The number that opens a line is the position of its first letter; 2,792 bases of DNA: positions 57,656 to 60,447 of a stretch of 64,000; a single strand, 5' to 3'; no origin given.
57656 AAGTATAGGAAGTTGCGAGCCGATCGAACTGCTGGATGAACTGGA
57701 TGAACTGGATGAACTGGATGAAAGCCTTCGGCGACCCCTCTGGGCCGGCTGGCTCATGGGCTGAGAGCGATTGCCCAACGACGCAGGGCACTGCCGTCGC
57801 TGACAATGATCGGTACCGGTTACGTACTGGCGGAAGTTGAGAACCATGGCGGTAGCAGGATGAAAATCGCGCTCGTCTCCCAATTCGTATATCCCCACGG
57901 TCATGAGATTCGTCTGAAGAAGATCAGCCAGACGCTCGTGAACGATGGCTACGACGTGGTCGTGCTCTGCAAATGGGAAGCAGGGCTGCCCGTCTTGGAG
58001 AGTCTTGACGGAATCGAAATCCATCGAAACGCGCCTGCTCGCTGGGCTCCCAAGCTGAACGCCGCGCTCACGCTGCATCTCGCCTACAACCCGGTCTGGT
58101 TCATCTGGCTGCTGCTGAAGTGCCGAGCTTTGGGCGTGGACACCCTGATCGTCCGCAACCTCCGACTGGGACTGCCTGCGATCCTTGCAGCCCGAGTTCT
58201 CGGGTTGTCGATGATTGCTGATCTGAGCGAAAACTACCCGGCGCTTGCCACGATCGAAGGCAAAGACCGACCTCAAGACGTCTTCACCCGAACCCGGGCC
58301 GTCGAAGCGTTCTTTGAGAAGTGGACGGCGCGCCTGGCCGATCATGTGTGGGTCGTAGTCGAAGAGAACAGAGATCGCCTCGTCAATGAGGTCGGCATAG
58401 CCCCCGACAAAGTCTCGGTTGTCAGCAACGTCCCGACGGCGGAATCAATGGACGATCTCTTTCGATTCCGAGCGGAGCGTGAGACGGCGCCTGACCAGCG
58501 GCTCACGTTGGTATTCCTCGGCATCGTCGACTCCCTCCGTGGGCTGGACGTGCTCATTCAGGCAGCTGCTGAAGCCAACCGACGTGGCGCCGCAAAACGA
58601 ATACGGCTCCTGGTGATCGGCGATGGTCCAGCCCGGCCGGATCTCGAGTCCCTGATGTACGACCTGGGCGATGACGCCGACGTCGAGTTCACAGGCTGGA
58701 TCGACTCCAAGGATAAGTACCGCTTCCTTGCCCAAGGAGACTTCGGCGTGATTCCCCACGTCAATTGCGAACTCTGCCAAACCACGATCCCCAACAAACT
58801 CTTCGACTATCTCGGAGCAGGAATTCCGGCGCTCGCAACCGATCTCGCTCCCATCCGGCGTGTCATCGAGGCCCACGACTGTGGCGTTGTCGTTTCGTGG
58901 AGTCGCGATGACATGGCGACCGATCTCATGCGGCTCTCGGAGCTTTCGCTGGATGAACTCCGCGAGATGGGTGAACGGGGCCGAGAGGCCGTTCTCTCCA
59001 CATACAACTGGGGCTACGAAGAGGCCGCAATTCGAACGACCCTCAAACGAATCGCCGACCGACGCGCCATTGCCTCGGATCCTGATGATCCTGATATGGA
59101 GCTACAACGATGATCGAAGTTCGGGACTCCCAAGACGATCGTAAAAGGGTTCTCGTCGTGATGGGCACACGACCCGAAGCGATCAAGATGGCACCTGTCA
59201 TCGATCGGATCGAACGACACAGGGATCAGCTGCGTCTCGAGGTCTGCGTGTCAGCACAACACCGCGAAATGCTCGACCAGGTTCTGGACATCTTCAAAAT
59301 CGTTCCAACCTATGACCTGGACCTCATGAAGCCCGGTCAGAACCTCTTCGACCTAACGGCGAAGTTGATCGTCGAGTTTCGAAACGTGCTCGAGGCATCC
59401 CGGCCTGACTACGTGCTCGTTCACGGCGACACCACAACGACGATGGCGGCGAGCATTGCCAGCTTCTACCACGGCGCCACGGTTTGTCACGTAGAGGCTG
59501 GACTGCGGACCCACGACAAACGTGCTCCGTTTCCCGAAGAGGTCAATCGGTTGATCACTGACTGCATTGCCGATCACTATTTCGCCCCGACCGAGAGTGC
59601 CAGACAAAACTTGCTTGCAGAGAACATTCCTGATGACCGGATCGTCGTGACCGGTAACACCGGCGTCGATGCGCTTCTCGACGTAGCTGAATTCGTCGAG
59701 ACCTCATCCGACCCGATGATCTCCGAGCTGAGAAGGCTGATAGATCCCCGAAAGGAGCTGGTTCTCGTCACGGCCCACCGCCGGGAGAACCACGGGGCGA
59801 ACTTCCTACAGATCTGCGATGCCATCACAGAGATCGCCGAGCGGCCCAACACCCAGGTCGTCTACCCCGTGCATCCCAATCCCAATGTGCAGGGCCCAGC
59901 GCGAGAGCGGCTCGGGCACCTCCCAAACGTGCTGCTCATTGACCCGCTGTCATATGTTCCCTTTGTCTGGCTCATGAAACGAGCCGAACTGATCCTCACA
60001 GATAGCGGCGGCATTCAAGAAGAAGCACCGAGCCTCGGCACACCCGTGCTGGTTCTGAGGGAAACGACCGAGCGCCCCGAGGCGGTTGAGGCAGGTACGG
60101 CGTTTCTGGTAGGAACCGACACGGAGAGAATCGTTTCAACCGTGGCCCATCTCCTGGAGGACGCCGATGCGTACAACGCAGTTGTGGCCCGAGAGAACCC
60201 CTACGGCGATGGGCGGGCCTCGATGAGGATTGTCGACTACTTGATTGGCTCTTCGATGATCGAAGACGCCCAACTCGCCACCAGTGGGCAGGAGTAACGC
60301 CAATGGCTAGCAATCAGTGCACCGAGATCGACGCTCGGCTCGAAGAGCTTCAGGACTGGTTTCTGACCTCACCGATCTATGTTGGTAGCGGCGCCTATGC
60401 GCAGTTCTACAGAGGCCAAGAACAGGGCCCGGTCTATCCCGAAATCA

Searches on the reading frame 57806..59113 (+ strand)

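Call 47: search_protein_families(library=pfam, proteins=[window:57806-59113:+], max_evalue=0.001)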
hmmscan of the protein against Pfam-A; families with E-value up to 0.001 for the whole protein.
window:57806-59113:+ (435 aa): 5 families
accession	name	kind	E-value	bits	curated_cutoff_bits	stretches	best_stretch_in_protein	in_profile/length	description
PF13692.12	Glyco_trans_1_4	-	5e-18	66.2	27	1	234-377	3-139/142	Glycosyl transferases group 1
PF00534.26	Glycos_transf_1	-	3.6e-13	49.9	26.4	1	225-394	8-171/172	Glycosyl transferases group 1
PF13579.12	Glyco_trans_4_4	-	1.2e-11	45.6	29.7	1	32-208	2-157/158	Glycosyl transferase 4-like domain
PF13439.12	Glyco_transf_4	-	1.8e-09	38.3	28.5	1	32-208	3-164/170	Glycosyltransferase Family 4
PF13524.12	Glyco_trans_1_2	-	2.9e-07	31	25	1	264-402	13-135/144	Glycosyl transferase-like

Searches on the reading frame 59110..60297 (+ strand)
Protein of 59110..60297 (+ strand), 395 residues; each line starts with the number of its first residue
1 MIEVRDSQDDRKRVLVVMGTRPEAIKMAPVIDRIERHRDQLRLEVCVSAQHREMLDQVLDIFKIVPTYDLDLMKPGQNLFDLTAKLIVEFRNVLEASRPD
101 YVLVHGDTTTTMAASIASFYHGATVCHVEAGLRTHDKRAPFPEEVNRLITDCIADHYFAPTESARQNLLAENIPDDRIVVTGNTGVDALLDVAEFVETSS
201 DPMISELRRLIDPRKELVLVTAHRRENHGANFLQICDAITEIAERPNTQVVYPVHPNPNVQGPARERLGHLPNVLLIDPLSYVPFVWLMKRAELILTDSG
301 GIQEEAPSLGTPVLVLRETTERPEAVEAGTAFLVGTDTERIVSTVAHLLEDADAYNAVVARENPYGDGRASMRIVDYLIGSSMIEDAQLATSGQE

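Call 47: search_protein_families(library=pfam, proteins=[window:59110-60297:+], max_evalue=0.001)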
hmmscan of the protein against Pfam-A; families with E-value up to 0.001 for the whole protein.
window:59110-60297:+ (395 aa): 3 families
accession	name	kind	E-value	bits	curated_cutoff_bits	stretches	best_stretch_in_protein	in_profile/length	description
PF02350.25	Epimerase_2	-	1.2e-118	396.4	30.6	1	37-378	5-346/347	UDP-N-acetylglucosamine 2-epimerase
PF13579.12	Glyco_trans_4_4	-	3.6e-09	37.6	29.7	1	77-183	52-157/158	Glycosyl transferase 4-like domain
PF13439.12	Glyco_transf_4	-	0.00014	22.3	28.5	1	79-183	53-164/170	Glycosyltransferase Family 4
